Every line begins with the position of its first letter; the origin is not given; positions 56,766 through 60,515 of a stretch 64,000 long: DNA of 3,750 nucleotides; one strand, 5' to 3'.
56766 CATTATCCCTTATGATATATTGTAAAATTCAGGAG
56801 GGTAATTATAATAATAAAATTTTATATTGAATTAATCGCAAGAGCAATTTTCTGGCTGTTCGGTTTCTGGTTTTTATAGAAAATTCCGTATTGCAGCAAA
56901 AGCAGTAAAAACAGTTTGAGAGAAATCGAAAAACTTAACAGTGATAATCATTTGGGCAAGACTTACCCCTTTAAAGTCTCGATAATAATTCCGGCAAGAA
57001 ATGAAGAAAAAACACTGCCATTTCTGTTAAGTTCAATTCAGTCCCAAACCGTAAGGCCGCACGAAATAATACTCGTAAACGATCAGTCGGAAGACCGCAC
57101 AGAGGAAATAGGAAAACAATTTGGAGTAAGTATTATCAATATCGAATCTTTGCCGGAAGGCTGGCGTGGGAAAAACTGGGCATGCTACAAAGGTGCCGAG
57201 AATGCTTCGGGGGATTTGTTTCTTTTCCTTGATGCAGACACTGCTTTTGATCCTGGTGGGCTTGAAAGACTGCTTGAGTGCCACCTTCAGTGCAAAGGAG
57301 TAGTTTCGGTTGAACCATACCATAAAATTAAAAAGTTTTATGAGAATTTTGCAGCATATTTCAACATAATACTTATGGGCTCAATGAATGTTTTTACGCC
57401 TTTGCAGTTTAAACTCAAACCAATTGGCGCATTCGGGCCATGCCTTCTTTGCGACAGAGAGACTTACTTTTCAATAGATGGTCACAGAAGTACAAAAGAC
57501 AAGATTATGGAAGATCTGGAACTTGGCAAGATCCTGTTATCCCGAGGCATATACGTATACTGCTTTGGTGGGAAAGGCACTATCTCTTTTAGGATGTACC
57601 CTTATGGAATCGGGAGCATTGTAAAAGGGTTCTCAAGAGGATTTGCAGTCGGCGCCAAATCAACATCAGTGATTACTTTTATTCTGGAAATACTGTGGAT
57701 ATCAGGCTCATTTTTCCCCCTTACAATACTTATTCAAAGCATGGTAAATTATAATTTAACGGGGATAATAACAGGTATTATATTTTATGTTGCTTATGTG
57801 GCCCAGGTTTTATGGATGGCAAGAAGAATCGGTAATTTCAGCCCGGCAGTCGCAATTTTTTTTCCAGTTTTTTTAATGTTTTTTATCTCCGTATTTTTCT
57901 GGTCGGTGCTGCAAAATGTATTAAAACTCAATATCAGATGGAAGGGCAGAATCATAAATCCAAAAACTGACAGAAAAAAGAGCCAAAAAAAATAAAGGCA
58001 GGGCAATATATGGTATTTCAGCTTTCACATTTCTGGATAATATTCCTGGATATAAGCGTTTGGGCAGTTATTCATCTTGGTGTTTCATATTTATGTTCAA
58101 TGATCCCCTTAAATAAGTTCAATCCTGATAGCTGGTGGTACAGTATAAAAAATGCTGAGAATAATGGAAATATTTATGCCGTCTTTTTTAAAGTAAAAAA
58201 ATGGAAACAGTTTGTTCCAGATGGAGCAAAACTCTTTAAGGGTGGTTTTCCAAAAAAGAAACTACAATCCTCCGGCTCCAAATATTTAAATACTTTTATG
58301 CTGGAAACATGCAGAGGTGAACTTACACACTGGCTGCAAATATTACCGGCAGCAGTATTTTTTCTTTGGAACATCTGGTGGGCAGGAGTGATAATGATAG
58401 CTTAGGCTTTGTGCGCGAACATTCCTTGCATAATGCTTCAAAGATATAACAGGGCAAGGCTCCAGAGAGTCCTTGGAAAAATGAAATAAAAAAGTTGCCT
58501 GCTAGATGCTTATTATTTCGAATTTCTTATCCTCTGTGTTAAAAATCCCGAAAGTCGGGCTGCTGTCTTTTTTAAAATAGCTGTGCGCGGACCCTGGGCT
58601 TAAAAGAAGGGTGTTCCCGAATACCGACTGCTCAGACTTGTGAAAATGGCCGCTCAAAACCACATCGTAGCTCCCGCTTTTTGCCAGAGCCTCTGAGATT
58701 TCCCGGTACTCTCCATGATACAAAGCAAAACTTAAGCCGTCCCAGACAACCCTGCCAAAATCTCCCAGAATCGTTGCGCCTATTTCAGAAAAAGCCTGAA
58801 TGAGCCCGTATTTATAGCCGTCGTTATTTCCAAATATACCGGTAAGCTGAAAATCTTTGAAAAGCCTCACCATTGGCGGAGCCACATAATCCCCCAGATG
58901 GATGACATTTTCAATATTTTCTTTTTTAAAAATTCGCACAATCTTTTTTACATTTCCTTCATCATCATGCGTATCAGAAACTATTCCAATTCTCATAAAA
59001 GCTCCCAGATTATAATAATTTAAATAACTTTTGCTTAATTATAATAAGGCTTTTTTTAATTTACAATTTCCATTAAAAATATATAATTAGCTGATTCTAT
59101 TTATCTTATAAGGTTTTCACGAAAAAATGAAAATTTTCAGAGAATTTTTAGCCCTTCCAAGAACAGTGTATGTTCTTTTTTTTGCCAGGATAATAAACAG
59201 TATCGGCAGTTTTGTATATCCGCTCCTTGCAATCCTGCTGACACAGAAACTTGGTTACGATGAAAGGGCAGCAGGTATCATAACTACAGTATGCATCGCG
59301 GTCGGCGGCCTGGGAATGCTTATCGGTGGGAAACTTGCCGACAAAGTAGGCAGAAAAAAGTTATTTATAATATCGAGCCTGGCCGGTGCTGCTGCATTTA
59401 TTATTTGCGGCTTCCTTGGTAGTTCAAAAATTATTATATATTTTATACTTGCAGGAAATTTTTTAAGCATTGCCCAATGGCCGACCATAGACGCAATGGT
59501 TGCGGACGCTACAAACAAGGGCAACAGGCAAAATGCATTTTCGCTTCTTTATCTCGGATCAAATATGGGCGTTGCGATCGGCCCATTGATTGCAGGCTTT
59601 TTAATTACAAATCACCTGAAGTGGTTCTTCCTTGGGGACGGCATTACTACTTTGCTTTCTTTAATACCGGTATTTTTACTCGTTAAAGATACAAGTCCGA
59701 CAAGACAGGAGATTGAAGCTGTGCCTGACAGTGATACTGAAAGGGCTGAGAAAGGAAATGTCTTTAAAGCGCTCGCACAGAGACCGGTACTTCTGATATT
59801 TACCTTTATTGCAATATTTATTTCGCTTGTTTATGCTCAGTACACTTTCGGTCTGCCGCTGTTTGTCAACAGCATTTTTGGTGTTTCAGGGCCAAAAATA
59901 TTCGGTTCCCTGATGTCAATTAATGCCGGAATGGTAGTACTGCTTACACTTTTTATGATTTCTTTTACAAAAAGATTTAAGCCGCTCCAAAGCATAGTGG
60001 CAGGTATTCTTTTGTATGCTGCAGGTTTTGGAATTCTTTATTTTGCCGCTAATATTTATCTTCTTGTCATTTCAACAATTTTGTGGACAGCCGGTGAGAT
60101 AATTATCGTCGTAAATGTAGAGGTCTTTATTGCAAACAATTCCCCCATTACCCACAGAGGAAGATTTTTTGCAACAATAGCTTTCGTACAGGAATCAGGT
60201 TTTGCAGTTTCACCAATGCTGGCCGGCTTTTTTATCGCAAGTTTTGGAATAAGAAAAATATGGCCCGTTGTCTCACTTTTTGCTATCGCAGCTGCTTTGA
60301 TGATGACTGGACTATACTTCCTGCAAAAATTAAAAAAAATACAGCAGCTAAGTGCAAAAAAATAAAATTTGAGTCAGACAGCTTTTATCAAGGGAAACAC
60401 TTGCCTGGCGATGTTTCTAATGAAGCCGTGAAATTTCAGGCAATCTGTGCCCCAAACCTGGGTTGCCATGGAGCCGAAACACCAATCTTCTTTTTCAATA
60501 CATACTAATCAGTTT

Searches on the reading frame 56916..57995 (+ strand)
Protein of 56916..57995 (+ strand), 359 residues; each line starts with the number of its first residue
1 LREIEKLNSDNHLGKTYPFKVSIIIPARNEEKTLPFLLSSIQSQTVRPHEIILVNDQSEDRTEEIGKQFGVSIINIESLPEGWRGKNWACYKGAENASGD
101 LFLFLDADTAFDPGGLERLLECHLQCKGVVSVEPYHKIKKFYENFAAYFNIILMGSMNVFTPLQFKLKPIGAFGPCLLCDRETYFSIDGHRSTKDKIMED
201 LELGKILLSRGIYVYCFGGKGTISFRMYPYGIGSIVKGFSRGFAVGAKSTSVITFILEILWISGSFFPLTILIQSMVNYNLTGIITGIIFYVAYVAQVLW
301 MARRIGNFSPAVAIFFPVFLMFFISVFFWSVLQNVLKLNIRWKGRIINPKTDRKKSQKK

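Call 74: search_protein_families(library=pfam, proteins=[window:56916-57995:+], max_evalue=0.00001)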
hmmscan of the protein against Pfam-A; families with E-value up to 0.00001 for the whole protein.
window:56916-57995:+ (359 aa): 3 families
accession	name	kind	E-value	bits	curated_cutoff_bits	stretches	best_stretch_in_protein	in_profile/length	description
PF00535.33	Glycos_transf_2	-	3e-26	92.8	23.3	1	22-155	1-132/168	Glycosyl transferase family 2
PF13506.12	Glyco_transf_21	-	1.3e-09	38.2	21.7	1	76-216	8-146/174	Glycosyl transferase family 21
PF13641.12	Glyco_tranf_2_3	-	3.3e-07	31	27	1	21-213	3-200/230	Glycosyltransferase like family 2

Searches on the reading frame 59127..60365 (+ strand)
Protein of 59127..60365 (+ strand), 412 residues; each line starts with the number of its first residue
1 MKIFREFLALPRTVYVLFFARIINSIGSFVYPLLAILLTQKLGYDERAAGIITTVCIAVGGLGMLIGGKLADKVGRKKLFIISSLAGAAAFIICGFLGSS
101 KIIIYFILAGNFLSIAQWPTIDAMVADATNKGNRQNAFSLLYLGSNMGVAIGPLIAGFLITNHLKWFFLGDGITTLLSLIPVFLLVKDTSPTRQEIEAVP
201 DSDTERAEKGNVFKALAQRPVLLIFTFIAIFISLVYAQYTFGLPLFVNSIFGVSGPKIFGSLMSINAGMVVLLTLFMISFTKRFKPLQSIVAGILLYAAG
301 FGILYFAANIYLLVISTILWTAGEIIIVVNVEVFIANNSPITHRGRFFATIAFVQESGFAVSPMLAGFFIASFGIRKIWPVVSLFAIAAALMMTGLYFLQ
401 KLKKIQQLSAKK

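Call 74: search_protein_families(library=pfam, proteins=[window:59127-60365:+], max_evalue=0.00001)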
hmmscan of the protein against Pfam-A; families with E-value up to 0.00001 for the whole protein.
window:59127-60365:+ (412 aa): 3 families
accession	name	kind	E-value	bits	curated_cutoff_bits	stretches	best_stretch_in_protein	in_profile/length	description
PF07690.21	MFS_1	-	5.1e-47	160.9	33.4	2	17-287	1-268/347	Major Facilitator Superfamily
PF13347.12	MFS_2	-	2.1e-13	50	27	1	13-161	225-382/427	MFS/sugar transport protein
PF05977.19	MFS_3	-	1.3e-06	27.6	27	1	16-396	14-388/524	Transmembrane secretion effector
